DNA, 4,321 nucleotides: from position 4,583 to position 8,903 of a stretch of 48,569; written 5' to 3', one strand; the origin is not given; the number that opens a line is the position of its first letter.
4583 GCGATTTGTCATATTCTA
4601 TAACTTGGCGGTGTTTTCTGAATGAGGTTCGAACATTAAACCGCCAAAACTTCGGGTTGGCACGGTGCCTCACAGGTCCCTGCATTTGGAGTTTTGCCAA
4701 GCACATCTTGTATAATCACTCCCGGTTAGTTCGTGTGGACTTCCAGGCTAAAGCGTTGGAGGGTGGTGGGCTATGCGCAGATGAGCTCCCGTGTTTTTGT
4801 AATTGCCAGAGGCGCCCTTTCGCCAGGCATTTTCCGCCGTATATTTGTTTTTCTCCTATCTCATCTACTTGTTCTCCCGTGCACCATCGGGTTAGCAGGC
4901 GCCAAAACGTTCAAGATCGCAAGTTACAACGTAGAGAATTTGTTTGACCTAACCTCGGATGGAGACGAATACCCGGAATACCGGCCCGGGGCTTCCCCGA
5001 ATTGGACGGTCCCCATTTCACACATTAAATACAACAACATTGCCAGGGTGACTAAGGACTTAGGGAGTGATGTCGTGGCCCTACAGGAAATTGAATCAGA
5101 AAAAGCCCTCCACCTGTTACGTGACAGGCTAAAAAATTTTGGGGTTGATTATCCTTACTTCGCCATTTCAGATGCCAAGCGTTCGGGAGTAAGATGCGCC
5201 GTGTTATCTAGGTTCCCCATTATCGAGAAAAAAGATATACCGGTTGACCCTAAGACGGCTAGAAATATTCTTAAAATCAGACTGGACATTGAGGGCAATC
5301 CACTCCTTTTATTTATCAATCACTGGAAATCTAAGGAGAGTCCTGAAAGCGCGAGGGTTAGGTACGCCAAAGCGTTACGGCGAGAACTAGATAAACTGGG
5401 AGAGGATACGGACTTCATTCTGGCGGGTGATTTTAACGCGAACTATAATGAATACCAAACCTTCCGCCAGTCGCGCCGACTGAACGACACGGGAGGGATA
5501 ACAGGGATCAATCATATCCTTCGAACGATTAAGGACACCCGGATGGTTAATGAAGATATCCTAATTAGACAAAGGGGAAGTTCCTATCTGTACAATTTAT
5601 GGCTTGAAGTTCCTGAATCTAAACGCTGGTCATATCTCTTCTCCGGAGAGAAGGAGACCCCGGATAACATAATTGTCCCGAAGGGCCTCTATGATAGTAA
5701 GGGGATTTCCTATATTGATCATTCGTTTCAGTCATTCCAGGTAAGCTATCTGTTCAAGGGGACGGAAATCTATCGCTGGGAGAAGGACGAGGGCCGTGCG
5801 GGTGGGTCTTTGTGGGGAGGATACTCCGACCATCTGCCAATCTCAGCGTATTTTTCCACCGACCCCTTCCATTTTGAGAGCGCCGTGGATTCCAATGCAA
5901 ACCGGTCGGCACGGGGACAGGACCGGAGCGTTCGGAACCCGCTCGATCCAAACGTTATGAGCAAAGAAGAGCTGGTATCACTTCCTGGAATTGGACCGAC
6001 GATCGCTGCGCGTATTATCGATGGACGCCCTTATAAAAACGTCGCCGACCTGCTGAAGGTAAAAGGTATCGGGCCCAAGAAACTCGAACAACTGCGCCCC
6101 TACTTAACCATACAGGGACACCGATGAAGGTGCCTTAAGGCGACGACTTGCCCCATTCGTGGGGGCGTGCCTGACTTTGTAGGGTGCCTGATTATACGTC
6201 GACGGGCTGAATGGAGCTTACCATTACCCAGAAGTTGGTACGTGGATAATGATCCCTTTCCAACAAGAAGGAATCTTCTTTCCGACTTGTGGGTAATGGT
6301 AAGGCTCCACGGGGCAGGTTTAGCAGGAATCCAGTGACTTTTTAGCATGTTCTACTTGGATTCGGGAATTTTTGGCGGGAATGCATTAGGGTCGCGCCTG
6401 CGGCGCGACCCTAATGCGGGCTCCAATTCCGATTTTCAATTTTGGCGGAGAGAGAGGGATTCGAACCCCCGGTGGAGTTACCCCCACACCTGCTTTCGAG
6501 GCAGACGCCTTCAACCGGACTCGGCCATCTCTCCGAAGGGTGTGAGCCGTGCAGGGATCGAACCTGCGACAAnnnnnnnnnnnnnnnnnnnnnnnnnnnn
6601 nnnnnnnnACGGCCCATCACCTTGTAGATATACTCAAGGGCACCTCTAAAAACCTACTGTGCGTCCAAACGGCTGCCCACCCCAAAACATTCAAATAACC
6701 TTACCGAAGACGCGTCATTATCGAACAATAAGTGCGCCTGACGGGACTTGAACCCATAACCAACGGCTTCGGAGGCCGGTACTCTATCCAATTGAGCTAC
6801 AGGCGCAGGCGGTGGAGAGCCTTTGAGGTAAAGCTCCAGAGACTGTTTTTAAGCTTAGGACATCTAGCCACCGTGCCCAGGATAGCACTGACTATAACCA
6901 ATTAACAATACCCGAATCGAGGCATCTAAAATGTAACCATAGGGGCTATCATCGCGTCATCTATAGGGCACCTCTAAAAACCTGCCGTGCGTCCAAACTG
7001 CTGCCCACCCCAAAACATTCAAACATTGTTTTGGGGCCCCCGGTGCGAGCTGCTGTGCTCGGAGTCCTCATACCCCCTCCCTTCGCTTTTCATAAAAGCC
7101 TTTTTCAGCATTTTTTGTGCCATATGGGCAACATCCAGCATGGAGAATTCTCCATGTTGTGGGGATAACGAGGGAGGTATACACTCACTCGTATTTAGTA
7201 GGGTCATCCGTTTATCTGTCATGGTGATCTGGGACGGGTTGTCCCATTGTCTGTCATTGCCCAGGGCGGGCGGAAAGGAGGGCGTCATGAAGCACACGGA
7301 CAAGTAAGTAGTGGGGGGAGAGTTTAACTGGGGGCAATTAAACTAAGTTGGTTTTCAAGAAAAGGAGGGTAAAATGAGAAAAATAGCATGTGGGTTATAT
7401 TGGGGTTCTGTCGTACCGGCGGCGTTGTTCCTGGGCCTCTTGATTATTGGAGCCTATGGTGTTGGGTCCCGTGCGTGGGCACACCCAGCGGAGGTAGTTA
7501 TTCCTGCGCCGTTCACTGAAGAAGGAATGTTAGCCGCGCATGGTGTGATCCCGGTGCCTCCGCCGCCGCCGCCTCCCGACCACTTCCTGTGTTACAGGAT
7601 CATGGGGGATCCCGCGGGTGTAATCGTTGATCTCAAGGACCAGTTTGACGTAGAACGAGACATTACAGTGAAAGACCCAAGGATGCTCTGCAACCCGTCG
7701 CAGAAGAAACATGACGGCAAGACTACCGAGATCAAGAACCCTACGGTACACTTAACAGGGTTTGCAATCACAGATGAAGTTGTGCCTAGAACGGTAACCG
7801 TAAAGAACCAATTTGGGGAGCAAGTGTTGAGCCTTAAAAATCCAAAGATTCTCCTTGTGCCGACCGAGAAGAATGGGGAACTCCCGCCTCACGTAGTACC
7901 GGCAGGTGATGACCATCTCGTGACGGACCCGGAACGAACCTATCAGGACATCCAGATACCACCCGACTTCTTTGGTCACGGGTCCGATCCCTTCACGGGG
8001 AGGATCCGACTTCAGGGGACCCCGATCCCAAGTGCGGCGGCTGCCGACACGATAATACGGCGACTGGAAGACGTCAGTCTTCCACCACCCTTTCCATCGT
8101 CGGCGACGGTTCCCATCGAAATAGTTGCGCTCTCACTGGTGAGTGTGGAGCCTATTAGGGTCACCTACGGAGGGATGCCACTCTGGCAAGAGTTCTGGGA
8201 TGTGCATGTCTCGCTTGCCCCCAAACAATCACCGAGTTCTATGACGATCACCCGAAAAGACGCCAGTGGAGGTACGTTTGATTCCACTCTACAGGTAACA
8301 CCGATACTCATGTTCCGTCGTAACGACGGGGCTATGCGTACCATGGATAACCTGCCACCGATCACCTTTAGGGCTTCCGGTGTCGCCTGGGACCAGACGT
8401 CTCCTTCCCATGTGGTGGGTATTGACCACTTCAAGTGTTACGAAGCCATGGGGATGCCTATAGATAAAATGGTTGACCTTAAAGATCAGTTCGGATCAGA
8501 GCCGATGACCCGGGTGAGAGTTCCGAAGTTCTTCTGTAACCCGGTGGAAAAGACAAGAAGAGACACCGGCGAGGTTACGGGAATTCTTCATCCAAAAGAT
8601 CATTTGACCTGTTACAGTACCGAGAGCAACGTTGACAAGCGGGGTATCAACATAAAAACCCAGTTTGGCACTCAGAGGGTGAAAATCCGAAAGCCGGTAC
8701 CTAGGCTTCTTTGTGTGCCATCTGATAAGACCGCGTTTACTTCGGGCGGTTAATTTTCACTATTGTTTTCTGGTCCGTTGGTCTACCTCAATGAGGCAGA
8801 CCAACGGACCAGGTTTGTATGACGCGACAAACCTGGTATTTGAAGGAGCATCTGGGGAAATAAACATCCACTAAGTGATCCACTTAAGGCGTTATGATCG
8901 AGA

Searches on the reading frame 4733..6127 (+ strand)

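Call 5: search_protein_families(library=ncbifam, proteins=[window:4733-6127:+], max_evalue=0.01)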
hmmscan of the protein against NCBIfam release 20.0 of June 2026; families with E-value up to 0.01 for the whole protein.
window:4733-6127:+ (464 aa): 5 families
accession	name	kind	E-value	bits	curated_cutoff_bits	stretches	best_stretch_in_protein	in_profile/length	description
TIGR01259.1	comE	subfamily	2.9e-10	40.2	152.35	1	404-460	60-120/120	comEA protein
NF033681.1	ExeM_NucH_DNase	subfamily_domain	8.7e-09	34.8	300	1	58-313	234-488/546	ExeM/NucH family extracellular endonuclease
NF002708.1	PRK02515.1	equivalog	4.5e-07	29.9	85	1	387-458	43-113/137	photosystem II complex extrinsic protein PsbU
TIGR00426.1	TIGR00426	subfamily_domain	3.4e-05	23.8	53.1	1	407-459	11-68/69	competence protein ComEA helix-hairpin-helix repeat region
NF045851.1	mem_nucl_MnuA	subfamily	0.002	18.1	185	0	97-144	18-67/317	MnuA family membrane nuclease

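Call 30: search_protein_families(library=pfam, proteins=[window:4733-6127:+], max_evalue=0.001)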
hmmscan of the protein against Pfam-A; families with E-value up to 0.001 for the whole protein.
window:4733-6127:+ (464 aa): 7 families
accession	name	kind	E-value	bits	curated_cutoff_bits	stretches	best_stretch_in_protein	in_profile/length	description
PF19580.5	Exo_endo_phos_3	-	5.2e-24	85.3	27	2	62-240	2-200/311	Endonuclease/Exonuclease/phosphatase family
PF12836.13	HHH_3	-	7.3e-16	58.5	27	1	404-459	6-65/65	Helix-hairpin-helix motif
PF03372.29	Exo_endo_phos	-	1.3e-13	51.7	24.5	1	98-260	17-174/225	Endonuclease/Exonuclease/phosphatase family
PF00633.29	HHH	-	1.3e-09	37.8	24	1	410-430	9-29/30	Helix-hairpin-helix motif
PF14520.12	HHH_5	-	4.8e-07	30.6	27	0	410-430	33-53/57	Helix-hairpin-helix domain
PF06514.17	PsbU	-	1e-05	25.9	24.5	1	404-457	15-68/93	Photosystem II 12 kDa extrinsic protein (PsbU)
PF23226.1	Exo_endo_phos_PGAP2IP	-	0.00054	19.7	27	1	102-252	25-178/239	PGAP2IP, C-terminal nuclease-like domain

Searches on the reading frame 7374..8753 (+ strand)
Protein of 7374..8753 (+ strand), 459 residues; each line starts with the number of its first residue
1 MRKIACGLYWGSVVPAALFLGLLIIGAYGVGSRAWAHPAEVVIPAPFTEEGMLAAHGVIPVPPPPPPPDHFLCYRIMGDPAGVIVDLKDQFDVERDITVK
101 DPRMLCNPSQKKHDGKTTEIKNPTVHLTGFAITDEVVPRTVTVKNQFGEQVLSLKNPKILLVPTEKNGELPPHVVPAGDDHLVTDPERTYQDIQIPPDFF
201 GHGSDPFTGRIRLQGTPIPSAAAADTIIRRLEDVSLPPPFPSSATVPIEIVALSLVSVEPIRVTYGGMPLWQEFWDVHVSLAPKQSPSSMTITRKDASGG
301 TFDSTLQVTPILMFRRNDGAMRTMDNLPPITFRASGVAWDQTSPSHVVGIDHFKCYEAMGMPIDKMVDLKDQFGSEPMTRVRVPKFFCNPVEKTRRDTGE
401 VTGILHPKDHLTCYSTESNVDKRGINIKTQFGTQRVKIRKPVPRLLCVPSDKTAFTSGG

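Call 5: search_protein_families(library=ncbifam, proteins=[window:7374-8753:+], max_evalue=0.01)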
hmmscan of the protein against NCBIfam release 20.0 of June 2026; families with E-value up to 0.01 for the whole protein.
window:7374-8753:+ (459 aa): 0 families

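Call 30: search_protein_families(library=pfam, proteins=[window:7374-8753:+], max_evalue=0.001)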
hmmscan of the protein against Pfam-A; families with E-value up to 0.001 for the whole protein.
window:7374-8753:+ (459 aa): 1 family
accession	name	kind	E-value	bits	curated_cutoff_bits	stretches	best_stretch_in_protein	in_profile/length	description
PF24247.1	DUF7450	-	8.8e-36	123.4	27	3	349-449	54-151/151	Repeat of unknown function (DUF7450)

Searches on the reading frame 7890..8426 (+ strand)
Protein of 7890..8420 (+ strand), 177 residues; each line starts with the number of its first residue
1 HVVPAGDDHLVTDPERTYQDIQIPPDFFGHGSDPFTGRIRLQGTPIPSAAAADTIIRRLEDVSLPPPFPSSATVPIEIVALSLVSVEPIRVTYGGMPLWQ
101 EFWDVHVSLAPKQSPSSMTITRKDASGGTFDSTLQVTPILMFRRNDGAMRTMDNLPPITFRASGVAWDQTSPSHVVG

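Call 58: search_protein_families(library=pfam, proteins=[window:7890-8420:+], max_evalue=0.01)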
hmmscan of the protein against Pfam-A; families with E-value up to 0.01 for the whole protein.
seq(177 aa): 0 families

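Call 98: search_protein_representatives(protein=window:7896-8426:+)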
Query: 177 residues. Proteins with E-value up to 0.001 (for the whole library): 1795; up to 1e-10: 1069; up to 1e-30: 74. The best 150 are listed.
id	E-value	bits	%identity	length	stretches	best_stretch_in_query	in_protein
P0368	1.7e-112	389.5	100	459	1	1-177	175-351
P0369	2.2e-101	353.3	46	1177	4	1-153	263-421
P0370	4.3e-91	319.8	46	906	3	3-165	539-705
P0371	8.4e-85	299.3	38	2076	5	18-151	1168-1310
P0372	4.3e-83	293.8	42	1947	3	2-170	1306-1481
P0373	4.5e-79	280.6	44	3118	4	4-165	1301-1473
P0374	1.7e-76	272.2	43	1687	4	1-147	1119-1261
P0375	4.3e-76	271.0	42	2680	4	20-170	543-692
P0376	2.1e-67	242.7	44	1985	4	20-165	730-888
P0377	1.7e-64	233.2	45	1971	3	13-161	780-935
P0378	2.0e-63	229.7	42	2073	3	2-168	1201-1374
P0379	1.2e-60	220.7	39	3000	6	3-129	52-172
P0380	2.8e-60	219.4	46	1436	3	15-152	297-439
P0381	3.7e-58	212.5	48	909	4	20-142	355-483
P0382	2.7e-57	209.7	51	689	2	4-170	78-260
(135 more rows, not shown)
